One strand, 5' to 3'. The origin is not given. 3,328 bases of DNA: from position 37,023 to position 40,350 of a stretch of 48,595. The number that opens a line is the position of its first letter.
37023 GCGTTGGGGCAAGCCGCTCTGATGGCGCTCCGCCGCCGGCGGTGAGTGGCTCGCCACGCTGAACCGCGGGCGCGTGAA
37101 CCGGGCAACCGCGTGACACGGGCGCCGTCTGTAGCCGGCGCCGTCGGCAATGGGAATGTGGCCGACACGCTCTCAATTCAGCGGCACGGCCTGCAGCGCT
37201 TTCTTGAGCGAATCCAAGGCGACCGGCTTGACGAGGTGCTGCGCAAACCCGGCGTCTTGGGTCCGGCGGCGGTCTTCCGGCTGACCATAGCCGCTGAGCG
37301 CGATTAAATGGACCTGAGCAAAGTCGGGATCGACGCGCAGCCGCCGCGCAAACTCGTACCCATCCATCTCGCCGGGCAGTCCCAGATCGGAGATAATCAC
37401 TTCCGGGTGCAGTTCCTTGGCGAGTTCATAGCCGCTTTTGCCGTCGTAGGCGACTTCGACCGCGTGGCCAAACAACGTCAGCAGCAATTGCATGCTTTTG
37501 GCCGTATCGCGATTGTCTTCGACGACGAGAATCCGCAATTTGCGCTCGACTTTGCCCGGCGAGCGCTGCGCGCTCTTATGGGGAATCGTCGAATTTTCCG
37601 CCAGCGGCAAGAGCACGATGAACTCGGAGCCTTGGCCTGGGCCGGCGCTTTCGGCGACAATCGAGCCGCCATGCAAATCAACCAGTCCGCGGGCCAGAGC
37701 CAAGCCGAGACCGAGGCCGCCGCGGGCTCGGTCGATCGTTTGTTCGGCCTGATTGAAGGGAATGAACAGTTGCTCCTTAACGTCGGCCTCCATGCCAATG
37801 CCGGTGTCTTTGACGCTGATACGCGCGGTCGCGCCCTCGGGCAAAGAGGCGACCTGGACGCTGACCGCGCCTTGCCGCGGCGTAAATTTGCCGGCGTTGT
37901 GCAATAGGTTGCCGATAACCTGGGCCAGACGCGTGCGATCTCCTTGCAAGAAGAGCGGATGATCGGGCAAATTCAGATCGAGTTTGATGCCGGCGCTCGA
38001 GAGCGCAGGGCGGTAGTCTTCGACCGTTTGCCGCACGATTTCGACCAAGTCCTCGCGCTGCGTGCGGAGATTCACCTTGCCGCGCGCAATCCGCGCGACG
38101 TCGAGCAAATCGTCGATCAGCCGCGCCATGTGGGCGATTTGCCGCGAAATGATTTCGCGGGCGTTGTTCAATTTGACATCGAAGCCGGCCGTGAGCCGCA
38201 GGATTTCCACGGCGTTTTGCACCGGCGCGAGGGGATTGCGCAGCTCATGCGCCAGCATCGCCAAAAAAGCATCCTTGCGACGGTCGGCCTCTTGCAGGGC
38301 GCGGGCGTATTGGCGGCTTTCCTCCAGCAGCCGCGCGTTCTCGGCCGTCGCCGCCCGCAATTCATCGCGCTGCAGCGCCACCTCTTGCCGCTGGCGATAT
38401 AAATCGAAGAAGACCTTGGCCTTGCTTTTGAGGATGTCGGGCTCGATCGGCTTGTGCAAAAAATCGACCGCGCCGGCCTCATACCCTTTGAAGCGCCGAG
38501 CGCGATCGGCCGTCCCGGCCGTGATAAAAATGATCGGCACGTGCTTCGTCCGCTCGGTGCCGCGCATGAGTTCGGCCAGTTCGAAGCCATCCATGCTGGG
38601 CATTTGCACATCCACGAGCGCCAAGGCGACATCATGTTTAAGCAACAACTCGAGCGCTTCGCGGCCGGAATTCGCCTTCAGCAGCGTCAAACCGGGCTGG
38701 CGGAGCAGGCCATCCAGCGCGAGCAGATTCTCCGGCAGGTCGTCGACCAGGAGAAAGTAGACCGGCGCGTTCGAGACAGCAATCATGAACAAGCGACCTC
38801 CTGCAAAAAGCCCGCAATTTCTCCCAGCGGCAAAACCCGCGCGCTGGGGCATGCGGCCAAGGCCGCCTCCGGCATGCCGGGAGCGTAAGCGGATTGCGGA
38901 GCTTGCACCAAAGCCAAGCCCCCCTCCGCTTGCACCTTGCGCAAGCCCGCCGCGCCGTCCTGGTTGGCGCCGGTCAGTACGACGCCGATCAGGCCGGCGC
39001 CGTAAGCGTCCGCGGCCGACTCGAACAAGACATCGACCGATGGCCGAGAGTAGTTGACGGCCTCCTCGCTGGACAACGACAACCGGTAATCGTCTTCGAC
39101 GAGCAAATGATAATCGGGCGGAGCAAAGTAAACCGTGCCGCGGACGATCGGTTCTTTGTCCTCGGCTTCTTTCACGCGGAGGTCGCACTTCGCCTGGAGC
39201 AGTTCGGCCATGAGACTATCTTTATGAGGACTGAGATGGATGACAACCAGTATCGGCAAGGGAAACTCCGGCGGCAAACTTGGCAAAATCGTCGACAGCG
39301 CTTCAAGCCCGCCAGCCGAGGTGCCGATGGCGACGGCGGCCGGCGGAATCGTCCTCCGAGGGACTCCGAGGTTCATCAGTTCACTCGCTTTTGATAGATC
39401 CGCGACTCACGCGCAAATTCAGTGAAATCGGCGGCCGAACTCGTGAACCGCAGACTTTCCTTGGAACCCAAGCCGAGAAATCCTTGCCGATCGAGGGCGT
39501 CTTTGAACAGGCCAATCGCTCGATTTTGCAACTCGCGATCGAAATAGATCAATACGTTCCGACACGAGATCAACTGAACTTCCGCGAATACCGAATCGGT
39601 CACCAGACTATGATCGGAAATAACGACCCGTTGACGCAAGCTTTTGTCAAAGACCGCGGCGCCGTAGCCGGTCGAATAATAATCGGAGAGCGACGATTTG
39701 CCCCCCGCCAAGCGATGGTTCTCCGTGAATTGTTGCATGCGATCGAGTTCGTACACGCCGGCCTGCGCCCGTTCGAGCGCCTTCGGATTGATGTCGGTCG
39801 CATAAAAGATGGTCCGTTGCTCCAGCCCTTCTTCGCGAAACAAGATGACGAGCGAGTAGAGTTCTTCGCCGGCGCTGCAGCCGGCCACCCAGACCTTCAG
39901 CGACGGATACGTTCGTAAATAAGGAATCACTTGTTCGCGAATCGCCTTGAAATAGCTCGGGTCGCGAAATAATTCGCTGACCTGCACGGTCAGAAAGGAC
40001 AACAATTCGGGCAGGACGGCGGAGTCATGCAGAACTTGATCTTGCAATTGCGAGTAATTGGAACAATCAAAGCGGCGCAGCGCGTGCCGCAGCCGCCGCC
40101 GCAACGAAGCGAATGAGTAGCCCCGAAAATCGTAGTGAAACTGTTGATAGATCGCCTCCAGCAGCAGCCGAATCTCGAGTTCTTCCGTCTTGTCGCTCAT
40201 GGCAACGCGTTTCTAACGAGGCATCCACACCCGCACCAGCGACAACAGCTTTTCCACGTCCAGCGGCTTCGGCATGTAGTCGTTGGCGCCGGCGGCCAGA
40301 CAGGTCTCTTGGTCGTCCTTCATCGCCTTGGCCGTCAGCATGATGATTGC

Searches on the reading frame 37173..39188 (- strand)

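Call 9: search_protein_families(library=pfam, proteins=[window:37173-39188:-])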
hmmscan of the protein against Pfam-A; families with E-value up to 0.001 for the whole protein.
window:37173-39188:- (671 aa): 3 families
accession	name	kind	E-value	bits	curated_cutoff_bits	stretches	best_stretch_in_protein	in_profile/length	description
PF00072.30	Response_reg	-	4.8e-45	152.7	30.2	2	146-256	2-109/111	Response regulator receiver domain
PF02518.31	HATPase_c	-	2e-23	83.4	26.4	1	416-530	1-110/111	Histidine kinase-, DNA gyrase B-, and HSP90-like ATPase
PF00512.31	HisKA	-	2.1e-14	53.7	26.9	1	305-369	2-65/66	His Kinase A (phospho-acceptor) domain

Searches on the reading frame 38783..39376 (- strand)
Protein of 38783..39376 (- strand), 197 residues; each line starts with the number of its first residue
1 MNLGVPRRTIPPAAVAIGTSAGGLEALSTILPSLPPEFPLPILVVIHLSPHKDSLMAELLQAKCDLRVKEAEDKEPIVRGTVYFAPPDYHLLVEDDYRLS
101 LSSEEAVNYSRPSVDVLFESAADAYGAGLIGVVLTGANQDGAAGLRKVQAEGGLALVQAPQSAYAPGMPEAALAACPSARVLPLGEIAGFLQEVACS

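Call 9: search_protein_families(library=pfam, proteins=[window:38783-39376:-])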
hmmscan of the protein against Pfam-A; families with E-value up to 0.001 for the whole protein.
window:38783-39376:- (197 aa): 1 family
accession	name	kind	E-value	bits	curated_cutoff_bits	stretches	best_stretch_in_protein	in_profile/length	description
PF01339.22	CheB_methylest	-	5.1e-61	205.8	24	1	15-190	1-173/174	CheB methylesterase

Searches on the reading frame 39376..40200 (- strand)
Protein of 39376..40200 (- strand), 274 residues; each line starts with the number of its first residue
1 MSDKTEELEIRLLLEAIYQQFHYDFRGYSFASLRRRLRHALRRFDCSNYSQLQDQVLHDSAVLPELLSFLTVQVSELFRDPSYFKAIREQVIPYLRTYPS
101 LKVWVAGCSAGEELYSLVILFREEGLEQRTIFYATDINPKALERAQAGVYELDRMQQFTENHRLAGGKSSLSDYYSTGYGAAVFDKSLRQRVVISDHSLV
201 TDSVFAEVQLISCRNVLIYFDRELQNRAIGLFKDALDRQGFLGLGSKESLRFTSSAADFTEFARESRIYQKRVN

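Call 9: search_protein_families(library=pfam, proteins=[window:39376-40200:-])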
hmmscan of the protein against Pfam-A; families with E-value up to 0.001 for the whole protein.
window:39376-40200:- (274 aa): 2 families
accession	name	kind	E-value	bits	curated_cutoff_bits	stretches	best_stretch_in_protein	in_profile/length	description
PF01739.24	CheR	-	4.7e-35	121.2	27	1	74-252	2-181/195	CheR methyltransferase, SAM binding domain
PF03705.20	CheR_N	-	5.8e-10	39.2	27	1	9-59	2-52/53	CheR methyltransferase, all-alpha domain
